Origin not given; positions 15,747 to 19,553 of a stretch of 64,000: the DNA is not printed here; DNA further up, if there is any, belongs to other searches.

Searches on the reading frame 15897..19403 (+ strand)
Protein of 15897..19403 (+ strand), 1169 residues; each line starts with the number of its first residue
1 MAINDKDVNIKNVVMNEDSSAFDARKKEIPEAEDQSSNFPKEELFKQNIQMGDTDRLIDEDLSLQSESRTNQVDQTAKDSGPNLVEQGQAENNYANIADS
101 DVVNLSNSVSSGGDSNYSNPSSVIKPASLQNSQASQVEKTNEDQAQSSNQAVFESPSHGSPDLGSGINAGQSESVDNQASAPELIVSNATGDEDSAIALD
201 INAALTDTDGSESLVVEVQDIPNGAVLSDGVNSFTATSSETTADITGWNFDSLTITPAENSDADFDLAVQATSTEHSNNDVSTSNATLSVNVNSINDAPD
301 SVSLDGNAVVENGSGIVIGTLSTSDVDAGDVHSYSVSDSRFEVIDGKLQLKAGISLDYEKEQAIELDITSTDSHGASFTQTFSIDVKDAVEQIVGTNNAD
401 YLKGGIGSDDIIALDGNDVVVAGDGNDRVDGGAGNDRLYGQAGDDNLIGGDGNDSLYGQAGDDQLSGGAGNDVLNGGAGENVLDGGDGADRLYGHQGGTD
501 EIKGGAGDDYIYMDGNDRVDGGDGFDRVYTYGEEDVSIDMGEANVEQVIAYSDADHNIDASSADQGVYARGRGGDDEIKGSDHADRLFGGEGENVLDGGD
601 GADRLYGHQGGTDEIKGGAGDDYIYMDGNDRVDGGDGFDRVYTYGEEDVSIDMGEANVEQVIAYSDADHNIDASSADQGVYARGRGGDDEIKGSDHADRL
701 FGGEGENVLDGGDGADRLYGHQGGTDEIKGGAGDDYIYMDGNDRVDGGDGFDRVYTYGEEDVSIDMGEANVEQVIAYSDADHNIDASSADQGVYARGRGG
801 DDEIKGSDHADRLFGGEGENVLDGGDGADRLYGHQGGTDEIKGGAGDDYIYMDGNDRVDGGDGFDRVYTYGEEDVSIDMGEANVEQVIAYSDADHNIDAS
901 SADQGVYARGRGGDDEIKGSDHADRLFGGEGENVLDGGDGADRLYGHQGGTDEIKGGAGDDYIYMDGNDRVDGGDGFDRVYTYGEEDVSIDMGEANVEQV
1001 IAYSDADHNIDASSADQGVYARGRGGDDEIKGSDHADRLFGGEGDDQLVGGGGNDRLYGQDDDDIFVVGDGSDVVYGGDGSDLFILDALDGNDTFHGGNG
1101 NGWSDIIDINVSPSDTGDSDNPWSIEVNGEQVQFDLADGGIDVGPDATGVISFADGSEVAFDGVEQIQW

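Call 10: search_protein_families(library=pfam, proteins=[window:15897-19403:+])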
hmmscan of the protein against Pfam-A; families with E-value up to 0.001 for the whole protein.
window:15897-19403:+ (1169 aa): 2 families
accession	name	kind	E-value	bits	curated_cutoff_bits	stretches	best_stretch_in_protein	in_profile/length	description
PF00353.25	HemolysinCabind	-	3.3e-66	219.1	23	11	439-474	1-36/36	RTX calcium-binding nonapeptide repeat (4 copies)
PF19659.4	DUF6162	-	0.00039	21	27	0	544-583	38-77/124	Family of unknown function (DUF6162)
